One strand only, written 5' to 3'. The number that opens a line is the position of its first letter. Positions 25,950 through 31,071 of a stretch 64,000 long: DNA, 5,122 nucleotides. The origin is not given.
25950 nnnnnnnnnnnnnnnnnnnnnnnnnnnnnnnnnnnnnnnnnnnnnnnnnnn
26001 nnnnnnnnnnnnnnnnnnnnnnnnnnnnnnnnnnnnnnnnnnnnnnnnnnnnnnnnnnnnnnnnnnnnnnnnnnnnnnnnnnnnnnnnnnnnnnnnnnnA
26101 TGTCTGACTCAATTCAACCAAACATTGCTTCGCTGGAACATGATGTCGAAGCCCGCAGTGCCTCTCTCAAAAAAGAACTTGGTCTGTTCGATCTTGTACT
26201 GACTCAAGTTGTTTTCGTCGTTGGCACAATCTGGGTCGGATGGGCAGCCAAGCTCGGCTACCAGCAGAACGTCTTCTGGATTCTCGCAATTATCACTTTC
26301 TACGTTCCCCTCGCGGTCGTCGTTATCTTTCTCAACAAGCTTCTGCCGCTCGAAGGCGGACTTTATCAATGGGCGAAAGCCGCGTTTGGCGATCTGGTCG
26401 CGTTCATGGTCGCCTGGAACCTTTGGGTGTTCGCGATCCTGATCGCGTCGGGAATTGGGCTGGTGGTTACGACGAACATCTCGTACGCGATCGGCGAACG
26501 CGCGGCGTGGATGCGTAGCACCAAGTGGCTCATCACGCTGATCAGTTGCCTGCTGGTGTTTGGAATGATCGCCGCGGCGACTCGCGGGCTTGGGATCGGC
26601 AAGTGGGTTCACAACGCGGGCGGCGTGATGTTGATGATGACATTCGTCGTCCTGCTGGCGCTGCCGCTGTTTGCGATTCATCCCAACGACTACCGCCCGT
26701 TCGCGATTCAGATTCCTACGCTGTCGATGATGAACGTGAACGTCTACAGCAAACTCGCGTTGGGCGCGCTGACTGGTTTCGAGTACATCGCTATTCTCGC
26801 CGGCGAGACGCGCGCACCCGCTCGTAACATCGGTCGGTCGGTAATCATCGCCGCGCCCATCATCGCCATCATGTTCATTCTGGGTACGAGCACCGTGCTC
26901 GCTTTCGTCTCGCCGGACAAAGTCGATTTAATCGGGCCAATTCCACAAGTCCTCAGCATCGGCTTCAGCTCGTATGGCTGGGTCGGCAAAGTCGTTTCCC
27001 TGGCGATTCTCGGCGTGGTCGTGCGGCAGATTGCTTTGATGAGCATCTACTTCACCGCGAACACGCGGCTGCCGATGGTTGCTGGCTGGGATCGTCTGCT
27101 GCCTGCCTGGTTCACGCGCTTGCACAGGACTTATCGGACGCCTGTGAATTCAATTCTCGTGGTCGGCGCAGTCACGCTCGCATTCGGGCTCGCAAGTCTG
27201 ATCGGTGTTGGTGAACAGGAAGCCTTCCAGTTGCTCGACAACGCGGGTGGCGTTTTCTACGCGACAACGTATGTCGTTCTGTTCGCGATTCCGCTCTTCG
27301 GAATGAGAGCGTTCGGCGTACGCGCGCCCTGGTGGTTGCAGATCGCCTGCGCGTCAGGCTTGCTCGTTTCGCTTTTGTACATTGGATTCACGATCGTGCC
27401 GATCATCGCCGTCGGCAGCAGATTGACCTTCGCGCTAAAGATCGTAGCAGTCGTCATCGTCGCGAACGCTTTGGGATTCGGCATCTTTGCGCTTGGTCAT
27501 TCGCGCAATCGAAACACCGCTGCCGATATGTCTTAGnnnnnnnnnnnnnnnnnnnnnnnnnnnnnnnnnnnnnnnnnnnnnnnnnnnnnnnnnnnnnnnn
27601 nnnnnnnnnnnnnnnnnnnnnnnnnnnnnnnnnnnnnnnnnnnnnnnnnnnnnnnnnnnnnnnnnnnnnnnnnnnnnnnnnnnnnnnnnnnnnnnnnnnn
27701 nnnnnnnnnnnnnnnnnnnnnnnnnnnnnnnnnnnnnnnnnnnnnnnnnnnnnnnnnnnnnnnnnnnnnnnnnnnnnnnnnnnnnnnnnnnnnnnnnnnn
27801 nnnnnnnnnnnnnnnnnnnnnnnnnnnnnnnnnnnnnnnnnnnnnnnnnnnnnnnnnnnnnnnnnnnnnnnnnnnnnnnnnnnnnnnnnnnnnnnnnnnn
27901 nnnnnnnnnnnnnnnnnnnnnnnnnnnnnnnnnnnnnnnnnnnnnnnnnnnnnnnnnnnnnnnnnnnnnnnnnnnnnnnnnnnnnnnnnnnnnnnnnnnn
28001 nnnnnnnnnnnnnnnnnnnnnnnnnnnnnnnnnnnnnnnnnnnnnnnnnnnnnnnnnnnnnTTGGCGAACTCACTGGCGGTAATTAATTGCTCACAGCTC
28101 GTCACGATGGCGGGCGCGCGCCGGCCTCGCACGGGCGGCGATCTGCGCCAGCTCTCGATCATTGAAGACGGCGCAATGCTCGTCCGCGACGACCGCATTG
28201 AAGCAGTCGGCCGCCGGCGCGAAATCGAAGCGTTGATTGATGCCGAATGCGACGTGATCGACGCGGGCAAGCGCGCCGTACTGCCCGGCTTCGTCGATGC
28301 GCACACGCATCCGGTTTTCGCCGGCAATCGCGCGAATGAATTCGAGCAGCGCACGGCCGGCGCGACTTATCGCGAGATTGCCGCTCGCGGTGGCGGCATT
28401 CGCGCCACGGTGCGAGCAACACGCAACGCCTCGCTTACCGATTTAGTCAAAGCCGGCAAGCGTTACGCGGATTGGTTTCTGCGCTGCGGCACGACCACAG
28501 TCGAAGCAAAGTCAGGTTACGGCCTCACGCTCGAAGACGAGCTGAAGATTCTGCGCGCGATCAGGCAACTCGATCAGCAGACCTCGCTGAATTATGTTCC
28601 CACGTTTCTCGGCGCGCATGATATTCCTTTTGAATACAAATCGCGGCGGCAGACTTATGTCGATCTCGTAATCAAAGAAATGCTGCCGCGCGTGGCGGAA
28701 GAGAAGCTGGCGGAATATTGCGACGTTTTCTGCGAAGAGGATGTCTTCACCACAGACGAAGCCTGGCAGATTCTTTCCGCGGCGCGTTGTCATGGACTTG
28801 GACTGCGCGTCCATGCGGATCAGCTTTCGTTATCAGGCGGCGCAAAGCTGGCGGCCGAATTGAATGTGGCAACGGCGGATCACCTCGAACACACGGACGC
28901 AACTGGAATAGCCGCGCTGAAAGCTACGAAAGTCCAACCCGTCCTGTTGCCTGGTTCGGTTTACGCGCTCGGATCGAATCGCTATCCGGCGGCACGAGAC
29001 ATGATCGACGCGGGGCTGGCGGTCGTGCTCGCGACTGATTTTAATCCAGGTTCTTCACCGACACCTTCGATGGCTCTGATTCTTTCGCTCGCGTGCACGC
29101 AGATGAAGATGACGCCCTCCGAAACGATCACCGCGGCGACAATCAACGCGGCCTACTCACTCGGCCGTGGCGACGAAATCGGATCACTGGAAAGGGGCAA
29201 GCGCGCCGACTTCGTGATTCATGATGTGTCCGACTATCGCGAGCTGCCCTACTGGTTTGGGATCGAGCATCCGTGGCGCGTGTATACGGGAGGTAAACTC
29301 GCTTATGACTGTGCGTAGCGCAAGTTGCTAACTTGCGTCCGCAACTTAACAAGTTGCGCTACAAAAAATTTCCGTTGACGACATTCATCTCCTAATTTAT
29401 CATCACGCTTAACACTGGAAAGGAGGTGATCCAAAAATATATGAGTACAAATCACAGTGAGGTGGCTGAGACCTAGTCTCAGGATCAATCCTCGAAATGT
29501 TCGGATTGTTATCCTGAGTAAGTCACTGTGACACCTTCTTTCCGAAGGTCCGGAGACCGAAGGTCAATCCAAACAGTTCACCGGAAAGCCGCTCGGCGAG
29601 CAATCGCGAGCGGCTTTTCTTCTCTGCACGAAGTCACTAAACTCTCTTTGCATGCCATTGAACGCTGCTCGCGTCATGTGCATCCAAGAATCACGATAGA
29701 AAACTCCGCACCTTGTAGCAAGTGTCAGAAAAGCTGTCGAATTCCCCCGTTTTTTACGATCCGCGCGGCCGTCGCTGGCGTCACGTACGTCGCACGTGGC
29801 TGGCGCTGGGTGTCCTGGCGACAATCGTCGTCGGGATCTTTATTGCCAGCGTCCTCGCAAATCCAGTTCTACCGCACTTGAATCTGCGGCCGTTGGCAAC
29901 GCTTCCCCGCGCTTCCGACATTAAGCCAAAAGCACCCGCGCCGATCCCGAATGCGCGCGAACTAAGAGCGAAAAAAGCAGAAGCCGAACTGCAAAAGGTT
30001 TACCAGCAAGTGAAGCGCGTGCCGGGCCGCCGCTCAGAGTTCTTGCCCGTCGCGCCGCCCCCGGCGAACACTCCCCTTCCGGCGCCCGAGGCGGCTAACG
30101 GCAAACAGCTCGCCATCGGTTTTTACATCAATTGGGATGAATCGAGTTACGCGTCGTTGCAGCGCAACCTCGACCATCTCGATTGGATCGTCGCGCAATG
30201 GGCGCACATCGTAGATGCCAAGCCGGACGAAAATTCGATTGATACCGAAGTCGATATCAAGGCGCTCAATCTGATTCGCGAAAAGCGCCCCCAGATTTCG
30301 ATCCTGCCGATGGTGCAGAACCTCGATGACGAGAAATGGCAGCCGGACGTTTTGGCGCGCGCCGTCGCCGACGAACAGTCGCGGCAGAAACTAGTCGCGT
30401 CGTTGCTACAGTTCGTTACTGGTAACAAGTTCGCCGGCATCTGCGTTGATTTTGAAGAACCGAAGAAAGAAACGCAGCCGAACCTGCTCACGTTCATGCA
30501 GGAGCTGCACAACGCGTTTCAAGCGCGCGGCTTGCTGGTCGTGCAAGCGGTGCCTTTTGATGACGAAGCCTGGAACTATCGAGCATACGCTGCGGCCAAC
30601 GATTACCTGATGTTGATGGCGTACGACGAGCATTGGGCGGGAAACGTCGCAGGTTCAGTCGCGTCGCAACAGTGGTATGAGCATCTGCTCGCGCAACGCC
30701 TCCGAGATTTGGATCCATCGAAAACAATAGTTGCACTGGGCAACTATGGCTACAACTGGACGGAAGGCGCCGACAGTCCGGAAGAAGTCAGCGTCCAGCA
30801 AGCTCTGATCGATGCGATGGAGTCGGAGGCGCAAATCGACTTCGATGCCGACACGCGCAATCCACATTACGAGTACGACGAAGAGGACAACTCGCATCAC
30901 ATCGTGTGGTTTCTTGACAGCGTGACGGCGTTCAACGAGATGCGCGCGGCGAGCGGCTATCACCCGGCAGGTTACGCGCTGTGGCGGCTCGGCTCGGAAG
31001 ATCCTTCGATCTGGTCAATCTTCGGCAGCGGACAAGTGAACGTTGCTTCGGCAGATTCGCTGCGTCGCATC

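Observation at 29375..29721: Structured leader with a 16-nt anti-16S sequence, a mini-ORF and a terminator upstream of the exopolysaccharide synthase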

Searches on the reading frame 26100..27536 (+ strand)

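Call 7: search_protein_families(library=pfam, proteins=[window:26100-27536:+])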
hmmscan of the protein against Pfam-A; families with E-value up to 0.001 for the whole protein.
window:26100-27536:+ (478 aa): 2 families
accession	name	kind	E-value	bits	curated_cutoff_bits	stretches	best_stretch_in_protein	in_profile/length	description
PF13520.12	AA_permease_2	-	5e-26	92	27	1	38-448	14-421/427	Amino acid permease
PF00324.27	AA_permease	-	6.3e-13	48.6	24.6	1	82-447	56-427/470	Amino acid permease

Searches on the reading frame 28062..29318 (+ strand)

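Call 7: search_protein_families(library=pfam, proteins=[window:28062-29318:+])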
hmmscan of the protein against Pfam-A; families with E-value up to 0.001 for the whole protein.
window:28062-29318:+ (418 aa): 3 families
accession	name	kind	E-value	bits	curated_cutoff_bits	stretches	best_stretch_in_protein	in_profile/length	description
PF01979.26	Amidohydro_1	-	1e-21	78.1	25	1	73-407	2-338/345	Amidohydrolase family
PF07969.17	Amidohydro_3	-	7.8e-17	62.3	29.7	2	233-388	263-445/472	Amidohydrolase family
PF22039.1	HUTI_composite_bact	-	0.0001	22.3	25.5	1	37-57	1-21/26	Imidazolonepropionase-like composite domain, bacteria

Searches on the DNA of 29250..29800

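Call 5: search_rna_families(source=window, start=29250, end=29800, threshold=evalue, max_evalue=10, show_alignments=3)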
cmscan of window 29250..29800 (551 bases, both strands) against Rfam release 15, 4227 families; matches with E-value up to 10: 5.
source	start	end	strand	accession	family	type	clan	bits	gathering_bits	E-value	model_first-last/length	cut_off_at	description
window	29410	29616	+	RF01867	CC2171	Gene; sRNA;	-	22.6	75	0.0095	1-159/159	no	caulobacter sRNA CC2171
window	29412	29597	+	RF02471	Ms_IGR-5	Gene; sRNA;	-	16.8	45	0.13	1-184/184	no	Actinobacteria sRNA Ms_IGR-5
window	29315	29362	-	RF04241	mir-5014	Gene; miRNA;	-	13.8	101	9.6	1-123/123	no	mir-5014 microRNA precursor family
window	29305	29369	-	RF04129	MIR4240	Gene; miRNA;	-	12.2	200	3.9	1-206/206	no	MIR4240 microRNA precursor family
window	29546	29590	-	RF02216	ZNFX1-AS1_2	Gene; lncRNA;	-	10.3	45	6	42-93/93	no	ZNFX1 antisense RNA 1 conserved region 2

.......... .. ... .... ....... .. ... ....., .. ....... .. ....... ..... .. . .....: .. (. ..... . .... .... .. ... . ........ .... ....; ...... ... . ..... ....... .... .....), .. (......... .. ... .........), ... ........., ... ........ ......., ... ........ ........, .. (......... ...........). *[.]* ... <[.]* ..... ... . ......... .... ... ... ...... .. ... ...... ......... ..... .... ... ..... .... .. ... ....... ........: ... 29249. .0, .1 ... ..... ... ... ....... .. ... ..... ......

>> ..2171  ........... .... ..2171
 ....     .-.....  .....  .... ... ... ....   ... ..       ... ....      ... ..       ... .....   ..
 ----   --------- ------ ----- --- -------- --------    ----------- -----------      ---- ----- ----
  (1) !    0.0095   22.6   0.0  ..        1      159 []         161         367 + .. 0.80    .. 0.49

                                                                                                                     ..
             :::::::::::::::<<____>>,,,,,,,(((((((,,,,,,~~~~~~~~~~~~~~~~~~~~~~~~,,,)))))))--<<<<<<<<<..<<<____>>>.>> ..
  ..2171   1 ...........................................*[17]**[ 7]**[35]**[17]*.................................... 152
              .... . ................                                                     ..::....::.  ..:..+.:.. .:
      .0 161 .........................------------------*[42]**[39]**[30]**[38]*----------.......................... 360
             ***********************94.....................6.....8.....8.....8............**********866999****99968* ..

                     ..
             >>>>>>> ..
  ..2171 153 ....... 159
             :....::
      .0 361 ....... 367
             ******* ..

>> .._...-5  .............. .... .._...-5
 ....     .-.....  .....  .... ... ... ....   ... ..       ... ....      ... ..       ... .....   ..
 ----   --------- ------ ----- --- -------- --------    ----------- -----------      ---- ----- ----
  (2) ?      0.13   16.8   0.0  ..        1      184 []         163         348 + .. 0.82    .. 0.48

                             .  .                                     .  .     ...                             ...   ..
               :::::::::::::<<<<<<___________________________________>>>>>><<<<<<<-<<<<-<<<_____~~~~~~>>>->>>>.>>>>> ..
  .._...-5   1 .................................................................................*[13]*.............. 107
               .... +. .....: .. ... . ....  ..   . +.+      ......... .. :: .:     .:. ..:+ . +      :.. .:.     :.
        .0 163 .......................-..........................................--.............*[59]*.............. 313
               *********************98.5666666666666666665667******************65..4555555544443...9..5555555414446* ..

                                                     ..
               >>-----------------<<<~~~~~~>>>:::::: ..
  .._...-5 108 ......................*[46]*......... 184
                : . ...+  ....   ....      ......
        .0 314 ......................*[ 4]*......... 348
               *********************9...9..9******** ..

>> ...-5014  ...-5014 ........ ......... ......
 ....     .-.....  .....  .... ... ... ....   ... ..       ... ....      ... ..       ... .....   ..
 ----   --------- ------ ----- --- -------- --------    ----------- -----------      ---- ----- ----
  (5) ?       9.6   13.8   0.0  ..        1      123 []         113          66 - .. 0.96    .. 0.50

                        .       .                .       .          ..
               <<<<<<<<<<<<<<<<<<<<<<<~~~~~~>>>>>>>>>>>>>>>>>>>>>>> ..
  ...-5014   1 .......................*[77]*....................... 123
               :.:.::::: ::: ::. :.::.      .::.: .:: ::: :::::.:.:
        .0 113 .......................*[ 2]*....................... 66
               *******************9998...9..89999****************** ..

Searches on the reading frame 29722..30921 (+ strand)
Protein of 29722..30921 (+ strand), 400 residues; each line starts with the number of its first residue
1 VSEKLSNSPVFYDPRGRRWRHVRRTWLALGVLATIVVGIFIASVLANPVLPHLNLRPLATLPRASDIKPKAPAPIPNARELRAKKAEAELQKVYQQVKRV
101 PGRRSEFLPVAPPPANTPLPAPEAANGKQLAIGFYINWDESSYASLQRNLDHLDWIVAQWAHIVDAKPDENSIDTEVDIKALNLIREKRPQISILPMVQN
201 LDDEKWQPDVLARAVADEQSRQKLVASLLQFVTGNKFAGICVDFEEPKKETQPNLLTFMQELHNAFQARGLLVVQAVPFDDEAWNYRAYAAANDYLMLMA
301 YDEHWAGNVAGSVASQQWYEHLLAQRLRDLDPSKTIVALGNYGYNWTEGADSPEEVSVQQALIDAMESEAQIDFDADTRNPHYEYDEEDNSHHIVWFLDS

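Call 12: find_related_loci(query=window:29722-30921:+, collection=metagenome_contigs, flank=2500)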
Query window:29722-30921:+ (400 aa) in metagenome_contigs; peptide patterns used: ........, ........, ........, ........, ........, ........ (x = any residue, [..] = any of these).
278 stretches matched a pattern; 181 encode a relative of the query (tblastn E <= 1e-3); the best 80 are kept; 80 distinct loci.
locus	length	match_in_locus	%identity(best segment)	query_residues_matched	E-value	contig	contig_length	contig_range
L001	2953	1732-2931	79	1-400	0e+0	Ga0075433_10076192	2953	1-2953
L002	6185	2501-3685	78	6-400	0e+0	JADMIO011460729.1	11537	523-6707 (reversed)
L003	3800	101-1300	79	1-400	0e+0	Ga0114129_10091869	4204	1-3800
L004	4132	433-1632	72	1-400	0e+0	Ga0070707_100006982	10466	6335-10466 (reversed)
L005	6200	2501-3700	72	1-400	0e+0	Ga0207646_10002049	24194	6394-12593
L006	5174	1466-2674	71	1-400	0e+0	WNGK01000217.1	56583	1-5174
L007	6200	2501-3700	71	1-400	0e+0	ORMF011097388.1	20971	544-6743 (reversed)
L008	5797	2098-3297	73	1-400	0e+0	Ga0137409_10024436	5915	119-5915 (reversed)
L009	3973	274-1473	72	1-400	0e+0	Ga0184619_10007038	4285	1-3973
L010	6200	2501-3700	73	1-400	4e-180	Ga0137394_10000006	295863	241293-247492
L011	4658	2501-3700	71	1-400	0e+0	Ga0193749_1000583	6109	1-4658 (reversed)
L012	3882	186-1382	71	1-400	2e-180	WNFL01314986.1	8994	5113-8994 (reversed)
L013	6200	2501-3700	71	1-400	7e-177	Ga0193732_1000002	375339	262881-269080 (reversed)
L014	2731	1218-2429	69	1-400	0e+0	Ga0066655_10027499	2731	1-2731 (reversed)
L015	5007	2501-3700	70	1-400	8e-177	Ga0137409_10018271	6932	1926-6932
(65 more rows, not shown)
